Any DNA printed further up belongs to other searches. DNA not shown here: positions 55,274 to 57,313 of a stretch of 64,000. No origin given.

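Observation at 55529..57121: A-less C-T module at the end of NRPS-1, directly upstream of the KS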

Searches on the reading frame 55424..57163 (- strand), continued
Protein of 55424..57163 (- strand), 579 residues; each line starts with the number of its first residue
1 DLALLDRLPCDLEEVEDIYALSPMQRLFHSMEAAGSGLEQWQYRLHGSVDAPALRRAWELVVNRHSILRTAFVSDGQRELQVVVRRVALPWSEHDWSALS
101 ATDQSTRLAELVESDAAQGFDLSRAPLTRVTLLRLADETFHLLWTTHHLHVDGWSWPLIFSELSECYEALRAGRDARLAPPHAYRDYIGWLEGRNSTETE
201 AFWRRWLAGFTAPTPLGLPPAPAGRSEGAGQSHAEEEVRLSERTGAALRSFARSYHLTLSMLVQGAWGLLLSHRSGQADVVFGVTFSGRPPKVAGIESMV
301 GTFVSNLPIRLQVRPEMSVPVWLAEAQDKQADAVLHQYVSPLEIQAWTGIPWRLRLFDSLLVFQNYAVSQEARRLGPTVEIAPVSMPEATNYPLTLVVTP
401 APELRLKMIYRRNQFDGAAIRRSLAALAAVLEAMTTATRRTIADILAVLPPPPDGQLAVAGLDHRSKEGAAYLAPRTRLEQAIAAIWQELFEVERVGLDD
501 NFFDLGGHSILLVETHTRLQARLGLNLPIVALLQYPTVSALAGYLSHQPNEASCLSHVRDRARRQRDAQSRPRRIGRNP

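Call 44: find_encoding_contigs(protein=P0109, flank=10000, max_places=2)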
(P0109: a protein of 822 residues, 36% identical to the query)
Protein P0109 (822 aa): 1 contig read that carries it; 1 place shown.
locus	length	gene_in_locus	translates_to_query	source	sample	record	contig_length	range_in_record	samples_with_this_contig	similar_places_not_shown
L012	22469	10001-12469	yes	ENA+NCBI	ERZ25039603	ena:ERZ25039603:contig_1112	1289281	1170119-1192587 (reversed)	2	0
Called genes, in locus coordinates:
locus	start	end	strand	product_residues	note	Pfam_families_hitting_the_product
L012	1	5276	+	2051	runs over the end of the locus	PF00501:AMP-binding, PF13193:AMP-binding_C, PF00550:PP-binding, PF00668:Condensation, PF00501:AMP-binding, PF01507:PAPS_reduct (faint), PF00550:PP-binding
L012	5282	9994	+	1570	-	PF00668:Condensation, PF00501:AMP-binding, PF13193:AMP-binding_C, PF00550:PP-binding, PF00668:Condensation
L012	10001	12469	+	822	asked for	PF00668:Condensation, PF00550:PP-binding, PF00975:Thioesterase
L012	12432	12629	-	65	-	-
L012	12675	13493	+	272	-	PF00520:Ion_trans, PF07885:Ion_trans_2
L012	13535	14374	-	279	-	PF00753:Lactamase_B, PF23023:Anti-Pycsar_Apyc1 (weak), PF12706:Lactamase_B_2 (faint)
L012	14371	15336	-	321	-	PF01544:CorA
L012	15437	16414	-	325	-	PF08240:ADH_N, PF00107:ADH_zinc_N, PF13602:ADH_zinc_N_2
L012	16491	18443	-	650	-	PF13520:AA_permease_2, PF00324:AA_permease (weak)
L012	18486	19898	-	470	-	PF01565:FAD_binding_4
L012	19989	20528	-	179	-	-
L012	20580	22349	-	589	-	PF07691:PA14, PF06347:SH3_4 (faint), PF08239:SH3_3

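Call 54: search_protein_representatives(protein=window:55424-57163:-)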
Query: 579 residues. Proteins with E-value up to 0.001 (for the whole library): 149462; up to 1e-10: 92747; up to 1e-30: 43935. The best 150 are listed.
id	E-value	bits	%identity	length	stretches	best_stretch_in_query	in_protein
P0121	0.0e+00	1640.6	40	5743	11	13-444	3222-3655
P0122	0.0e+00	1450.6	34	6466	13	5-448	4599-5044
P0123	0.0e+00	1441.6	36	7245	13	15-444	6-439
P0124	0.0e+00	1422.3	38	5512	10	11-448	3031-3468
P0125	0.0e+00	1387.0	34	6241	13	14-434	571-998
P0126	0.0e+00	1361.1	36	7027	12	3-458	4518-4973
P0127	0.0e+00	1336.8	34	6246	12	13-435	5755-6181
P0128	0.0e+00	1306.6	37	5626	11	6-445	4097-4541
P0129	0.0e+00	1290.4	36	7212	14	5-459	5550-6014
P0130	0.0e+00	1276.8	31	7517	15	10-435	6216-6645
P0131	0.0e+00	1257.1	37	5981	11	14-450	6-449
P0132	0.0e+00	1253.2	37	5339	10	4-445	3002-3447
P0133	0.0e+00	1248.4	31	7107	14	14-457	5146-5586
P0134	0.0e+00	1242.4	35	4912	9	14-441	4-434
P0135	0.0e+00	1227.5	34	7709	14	4-489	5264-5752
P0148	0.0e+00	1123.9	34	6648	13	2-445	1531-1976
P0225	2.3e-280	947.9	41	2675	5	1-575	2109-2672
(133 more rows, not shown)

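Call 57: search_protein_families(library=ncbifam, proteins=[window:55424-57163:-], max_evalue=0.01)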
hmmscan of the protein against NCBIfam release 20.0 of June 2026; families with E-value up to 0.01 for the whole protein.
window:55424-57163:- (579 aa): 7 families
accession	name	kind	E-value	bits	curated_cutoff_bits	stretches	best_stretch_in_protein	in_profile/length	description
NF004282.0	PRK05691.1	subfamily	2.2e-102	342.6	4090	2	4-445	3243-3694/4334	non-ribosomal peptide synthase/polyketide synthase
NF041803.1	NRPS_SolG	exception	1e-39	135.9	2200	2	5-399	98-488/1163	solanimycin non-ribosomal peptide synthetase SolG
NF047350.1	aureusi_NRPS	equivalog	1.7e-33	114.7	2500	2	43-367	1023-1331/2373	aureusimine non-ribosomal peptide synthetase AusA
NF038078.1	NRPS_MxcG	equivalog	3.2e-28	97.6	2300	2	45-319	35-301/1442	myxochelin non-ribosomal peptide synthetase MxcG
NF007605.2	PRK10252.1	equivalog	5.9e-13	47.2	2400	1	44-317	33-303/1292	enterobactin non-ribosomal peptide synthetase EntF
TIGR03443.1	alpha_am_amid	equivalog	2.8e-11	41.6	1030.1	1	449-552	822-924/1390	L-aminoadipate-semialdehyde dehydrogenase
NF045894.1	PKS_plus_SDR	equivalog_domain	2.4e-06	25.4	1740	1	488-547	1452-1511/1515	type I polyketide synthase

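Call 65: find_related_loci(query=A2, collection=metagenome_contigs, flank=10000)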
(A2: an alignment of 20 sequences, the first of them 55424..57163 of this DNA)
Query A2 (579 aa) in metagenome_contigs; peptide patterns used: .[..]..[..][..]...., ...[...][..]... (x = any residue, [..] = any of these).
365 stretches matched a pattern; 286 encode a relative of the query (tblastn E <= 1e-3); the best 80 are kept; 80 distinct loci.
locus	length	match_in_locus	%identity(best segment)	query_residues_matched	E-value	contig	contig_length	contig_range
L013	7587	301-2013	53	5-574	7e-179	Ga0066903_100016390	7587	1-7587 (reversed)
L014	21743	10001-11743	52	1-575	0e+0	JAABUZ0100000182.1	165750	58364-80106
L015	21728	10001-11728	51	1-576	8e-171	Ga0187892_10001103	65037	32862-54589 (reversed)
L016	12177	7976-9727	48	1-577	3e-170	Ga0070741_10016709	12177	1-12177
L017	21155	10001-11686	49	5-568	5e-168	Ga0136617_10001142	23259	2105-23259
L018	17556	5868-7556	48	5-575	3e-165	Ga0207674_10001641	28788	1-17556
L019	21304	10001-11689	49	5-575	3e-164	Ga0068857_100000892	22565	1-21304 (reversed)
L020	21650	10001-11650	48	15-571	5e-159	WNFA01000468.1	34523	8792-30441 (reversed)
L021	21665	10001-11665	46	15-577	2e-153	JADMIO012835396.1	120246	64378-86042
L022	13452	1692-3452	47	1-579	2e-151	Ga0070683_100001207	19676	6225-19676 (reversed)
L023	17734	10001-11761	47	1-579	2e-151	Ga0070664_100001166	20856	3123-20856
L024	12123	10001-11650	46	15-570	7e-150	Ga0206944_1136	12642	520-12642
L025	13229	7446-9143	45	5-568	1e-148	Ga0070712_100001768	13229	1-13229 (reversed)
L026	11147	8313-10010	45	5-568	1e-148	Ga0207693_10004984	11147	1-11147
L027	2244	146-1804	47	1-556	2e-158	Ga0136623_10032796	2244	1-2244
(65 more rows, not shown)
